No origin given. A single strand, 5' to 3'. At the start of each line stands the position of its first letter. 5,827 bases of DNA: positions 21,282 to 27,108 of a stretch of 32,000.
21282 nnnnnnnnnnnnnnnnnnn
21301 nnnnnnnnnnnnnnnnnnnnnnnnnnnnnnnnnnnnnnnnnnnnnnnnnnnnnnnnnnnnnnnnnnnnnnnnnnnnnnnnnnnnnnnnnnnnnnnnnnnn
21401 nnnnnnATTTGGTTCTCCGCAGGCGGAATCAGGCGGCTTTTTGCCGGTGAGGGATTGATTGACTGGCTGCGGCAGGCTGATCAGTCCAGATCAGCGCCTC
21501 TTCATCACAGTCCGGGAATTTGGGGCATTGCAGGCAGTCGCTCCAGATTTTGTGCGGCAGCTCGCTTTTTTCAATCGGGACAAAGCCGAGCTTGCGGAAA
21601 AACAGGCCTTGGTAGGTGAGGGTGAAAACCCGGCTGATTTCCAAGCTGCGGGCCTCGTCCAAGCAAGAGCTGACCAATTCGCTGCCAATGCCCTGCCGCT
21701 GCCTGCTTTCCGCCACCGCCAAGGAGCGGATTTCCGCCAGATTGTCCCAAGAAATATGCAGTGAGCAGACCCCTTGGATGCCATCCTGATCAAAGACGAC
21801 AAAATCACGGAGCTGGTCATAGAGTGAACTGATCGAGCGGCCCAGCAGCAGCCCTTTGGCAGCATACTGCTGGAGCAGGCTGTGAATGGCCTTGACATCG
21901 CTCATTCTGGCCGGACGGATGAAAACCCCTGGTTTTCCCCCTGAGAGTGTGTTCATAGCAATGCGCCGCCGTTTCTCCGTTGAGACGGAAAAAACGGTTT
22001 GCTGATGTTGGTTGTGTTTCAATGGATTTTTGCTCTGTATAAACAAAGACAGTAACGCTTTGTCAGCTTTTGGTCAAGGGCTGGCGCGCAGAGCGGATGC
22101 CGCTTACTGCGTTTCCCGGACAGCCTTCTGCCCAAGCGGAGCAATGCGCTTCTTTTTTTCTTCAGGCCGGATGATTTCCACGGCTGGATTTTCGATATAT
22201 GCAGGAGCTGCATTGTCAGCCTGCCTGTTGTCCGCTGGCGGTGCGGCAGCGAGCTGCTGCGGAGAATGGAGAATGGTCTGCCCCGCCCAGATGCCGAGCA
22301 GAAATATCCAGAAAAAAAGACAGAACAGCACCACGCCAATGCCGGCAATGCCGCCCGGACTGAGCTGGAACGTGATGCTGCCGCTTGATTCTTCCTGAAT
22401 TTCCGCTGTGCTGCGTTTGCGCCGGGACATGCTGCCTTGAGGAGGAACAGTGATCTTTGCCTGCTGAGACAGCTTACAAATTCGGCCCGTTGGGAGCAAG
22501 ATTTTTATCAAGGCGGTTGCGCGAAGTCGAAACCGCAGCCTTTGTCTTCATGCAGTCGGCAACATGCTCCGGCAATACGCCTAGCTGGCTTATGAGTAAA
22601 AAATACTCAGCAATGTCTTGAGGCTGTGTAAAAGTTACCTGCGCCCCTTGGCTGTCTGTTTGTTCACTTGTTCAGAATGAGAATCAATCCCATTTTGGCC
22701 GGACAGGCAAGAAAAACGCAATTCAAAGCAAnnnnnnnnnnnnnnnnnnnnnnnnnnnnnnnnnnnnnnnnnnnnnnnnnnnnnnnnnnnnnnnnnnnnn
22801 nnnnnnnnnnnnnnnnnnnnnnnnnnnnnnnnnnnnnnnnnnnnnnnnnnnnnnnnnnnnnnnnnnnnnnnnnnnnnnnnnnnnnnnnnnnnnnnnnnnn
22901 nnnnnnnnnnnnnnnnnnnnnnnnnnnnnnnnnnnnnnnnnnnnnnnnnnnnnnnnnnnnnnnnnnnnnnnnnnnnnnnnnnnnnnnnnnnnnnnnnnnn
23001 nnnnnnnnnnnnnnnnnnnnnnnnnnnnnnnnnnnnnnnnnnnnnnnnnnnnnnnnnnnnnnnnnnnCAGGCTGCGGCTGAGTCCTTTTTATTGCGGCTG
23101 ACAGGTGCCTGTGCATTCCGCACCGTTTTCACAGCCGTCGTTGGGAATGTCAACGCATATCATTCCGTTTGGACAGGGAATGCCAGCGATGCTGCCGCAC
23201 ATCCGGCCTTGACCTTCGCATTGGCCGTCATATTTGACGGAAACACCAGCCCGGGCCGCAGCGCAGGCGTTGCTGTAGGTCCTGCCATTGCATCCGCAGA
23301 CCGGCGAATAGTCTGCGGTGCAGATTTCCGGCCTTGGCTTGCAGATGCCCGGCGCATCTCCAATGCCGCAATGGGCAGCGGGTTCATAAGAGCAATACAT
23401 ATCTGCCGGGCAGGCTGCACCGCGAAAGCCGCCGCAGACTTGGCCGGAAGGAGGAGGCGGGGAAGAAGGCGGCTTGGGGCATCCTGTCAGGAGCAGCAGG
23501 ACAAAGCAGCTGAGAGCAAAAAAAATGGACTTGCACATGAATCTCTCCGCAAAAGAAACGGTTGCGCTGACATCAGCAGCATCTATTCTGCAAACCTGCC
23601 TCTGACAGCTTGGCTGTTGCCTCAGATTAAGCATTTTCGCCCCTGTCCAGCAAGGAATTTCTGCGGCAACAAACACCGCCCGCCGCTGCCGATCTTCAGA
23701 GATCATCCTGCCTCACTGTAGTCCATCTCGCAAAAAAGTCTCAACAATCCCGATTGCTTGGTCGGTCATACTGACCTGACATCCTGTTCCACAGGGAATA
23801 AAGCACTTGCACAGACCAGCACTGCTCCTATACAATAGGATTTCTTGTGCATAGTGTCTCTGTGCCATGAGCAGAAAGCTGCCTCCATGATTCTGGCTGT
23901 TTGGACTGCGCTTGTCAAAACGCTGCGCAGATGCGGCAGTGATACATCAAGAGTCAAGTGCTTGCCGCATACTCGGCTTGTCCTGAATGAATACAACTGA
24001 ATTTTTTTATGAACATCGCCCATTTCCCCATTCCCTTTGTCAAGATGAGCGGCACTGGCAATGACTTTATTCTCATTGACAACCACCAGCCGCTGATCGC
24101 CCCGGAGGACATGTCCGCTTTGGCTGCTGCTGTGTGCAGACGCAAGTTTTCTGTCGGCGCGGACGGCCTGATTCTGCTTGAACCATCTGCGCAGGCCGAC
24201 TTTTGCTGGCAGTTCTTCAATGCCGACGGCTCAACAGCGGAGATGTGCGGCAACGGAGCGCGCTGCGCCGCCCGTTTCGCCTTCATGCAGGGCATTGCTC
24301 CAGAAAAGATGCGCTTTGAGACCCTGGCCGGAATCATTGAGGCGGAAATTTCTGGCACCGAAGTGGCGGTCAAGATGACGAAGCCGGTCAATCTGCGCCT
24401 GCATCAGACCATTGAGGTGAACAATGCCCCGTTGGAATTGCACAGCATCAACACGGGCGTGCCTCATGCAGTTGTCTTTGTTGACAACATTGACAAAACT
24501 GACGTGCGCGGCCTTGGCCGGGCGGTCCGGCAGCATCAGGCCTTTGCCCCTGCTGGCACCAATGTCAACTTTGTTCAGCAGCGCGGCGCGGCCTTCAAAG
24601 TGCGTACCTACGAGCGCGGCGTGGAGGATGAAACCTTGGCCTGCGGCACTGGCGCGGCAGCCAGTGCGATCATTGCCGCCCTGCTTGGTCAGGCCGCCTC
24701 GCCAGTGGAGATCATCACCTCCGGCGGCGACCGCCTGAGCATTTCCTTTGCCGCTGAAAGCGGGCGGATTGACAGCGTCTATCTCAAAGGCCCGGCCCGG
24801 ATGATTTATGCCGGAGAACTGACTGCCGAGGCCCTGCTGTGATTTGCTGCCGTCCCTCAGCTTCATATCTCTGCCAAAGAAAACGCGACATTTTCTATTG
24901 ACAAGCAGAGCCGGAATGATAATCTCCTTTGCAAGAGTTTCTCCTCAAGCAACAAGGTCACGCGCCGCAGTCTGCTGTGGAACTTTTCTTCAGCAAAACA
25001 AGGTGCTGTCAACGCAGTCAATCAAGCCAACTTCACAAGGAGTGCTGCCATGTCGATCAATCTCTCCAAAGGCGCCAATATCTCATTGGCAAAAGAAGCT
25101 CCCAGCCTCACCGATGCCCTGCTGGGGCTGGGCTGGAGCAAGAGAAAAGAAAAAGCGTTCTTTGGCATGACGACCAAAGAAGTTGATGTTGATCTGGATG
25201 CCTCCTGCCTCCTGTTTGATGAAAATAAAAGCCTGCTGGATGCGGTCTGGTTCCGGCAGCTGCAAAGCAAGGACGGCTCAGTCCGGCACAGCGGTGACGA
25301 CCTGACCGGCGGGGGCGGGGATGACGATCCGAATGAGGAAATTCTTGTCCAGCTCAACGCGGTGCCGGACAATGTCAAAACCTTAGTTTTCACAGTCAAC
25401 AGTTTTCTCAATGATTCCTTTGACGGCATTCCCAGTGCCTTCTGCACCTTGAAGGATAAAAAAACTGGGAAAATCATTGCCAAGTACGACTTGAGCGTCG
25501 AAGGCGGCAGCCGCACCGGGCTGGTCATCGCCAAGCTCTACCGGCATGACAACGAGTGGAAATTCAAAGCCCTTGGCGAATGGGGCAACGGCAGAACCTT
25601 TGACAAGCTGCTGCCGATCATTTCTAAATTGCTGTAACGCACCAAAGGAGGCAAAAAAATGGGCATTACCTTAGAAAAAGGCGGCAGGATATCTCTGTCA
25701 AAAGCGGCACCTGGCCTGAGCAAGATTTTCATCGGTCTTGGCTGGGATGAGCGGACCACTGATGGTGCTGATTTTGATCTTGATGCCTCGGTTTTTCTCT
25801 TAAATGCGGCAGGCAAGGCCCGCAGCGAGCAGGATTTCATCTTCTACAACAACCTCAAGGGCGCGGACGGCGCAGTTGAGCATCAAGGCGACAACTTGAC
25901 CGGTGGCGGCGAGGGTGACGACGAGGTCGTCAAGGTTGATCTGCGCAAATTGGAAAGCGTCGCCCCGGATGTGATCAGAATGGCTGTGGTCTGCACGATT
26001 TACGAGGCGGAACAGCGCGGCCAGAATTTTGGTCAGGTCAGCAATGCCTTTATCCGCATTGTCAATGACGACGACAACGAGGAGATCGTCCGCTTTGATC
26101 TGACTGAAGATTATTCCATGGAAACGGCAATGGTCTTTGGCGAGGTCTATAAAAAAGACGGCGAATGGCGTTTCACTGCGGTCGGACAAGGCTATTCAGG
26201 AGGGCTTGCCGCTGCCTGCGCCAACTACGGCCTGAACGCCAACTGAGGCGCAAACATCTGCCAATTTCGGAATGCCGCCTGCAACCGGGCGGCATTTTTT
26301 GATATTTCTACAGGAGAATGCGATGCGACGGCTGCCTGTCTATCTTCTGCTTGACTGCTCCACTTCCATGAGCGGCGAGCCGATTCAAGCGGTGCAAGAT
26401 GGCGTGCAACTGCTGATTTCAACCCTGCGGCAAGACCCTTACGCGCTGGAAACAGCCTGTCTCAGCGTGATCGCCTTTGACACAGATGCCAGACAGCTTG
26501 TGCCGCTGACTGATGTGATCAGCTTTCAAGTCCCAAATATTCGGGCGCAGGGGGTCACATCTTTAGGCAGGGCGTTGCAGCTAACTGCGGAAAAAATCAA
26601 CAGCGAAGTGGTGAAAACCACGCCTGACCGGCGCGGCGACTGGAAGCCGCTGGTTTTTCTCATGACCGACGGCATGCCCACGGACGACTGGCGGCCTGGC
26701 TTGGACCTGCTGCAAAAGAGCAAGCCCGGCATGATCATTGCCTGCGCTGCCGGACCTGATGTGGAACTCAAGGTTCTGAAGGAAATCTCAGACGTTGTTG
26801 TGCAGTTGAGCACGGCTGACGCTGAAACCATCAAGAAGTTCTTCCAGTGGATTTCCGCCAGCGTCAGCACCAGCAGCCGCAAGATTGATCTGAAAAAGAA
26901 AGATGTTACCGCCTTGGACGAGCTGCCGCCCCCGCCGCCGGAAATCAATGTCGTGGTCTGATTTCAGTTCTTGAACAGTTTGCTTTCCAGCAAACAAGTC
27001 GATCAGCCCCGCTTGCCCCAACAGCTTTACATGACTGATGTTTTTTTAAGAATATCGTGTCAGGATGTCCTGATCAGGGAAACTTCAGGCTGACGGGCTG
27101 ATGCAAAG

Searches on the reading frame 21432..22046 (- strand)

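Call 70: search_protein_families(library=pfam, proteins=[window:21432-22046:-], max_evalue=0.001)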
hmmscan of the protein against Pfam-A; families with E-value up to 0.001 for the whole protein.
window:21432-22046:- (205 aa): 3 families
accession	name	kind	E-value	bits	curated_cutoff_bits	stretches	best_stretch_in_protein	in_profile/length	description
PF00583.31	Acetyltransf_1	-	1.5e-11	45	20.7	1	78-155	32-116/116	Acetyltransferase (GNAT) family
PF13508.13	Acetyltransf_7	-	4.1e-11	43.6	27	1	82-156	6-83/84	Acetyltransferase (GNAT) domain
PF13673.13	Acetyltransf_10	-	2e-06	28.3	23.6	1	82-161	34-113/128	Acetyltransferase (GNAT) domain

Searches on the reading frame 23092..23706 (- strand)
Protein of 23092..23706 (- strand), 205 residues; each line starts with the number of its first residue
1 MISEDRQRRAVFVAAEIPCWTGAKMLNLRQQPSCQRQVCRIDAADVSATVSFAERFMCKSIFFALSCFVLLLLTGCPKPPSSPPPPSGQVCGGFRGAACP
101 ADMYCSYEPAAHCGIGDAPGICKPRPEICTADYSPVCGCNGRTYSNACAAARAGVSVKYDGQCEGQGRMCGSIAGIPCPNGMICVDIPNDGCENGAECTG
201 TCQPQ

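Call 70: search_protein_families(library=pfam, proteins=[window:23092-23706:-], max_evalue=0.001)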
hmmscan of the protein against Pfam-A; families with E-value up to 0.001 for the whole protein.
window:23092-23706:- (205 aa): 2 families
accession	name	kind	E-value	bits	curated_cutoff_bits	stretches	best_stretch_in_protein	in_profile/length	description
PF00050.26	Kazal_1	-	3e-07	30.8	21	1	122-163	1-49/49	Kazal-type serine protease inhibitor domain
PF07648.20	Kazal_2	-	6.6e-07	29.8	22.8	1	126-163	3-48/48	Kazal-type serine protease inhibitor domain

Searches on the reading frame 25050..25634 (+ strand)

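Call 70: search_protein_families(library=pfam, proteins=[window:25050-25634:+], max_evalue=0.001)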
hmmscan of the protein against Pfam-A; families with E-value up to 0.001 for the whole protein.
window:25050-25634:+ (195 aa): 1 family
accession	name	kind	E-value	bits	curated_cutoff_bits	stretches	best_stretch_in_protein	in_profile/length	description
PF02342.23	TerD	-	1.2e-45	155.8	25.3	1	1-177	1-174/187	TerD domain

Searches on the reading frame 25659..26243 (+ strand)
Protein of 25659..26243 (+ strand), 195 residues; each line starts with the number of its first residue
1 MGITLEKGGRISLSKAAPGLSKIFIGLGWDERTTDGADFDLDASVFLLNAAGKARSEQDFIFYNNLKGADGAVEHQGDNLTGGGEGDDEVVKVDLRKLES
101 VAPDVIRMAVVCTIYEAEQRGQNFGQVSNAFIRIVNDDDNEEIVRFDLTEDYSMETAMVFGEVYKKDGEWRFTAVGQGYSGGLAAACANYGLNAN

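Call 70: search_protein_families(library=pfam, proteins=[window:25659-26243:+], max_evalue=0.001)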
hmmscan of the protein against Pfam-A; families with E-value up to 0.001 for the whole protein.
window:25659-26243:+ (195 aa): 1 family
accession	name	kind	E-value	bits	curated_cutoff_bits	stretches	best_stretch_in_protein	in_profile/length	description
PF02342.23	TerD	-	1e-79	266.8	25.3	1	1-190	1-187/187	TerD domain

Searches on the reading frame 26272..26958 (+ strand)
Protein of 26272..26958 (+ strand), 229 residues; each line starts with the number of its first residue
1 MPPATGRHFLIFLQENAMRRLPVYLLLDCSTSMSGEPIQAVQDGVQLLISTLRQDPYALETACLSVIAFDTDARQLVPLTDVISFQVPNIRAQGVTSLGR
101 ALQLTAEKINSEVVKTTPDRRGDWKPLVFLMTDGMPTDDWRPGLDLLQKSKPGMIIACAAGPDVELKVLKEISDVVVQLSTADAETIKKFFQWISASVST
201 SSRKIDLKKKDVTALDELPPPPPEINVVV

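Call 70: search_protein_families(library=pfam, proteins=[window:26272-26958:+], max_evalue=0.001)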
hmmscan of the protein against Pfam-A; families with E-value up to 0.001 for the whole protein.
window:26272-26958:+ (229 aa): 2 families
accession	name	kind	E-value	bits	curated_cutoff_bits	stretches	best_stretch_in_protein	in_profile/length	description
PF00092.34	VWA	-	4.9e-12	46.8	23.8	1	23-174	2-152/174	von Willebrand factor type A domain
PF13519.12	VWA_2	-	2.1e-08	35.2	27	1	23-134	1-106/107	von Willebrand factor type A domain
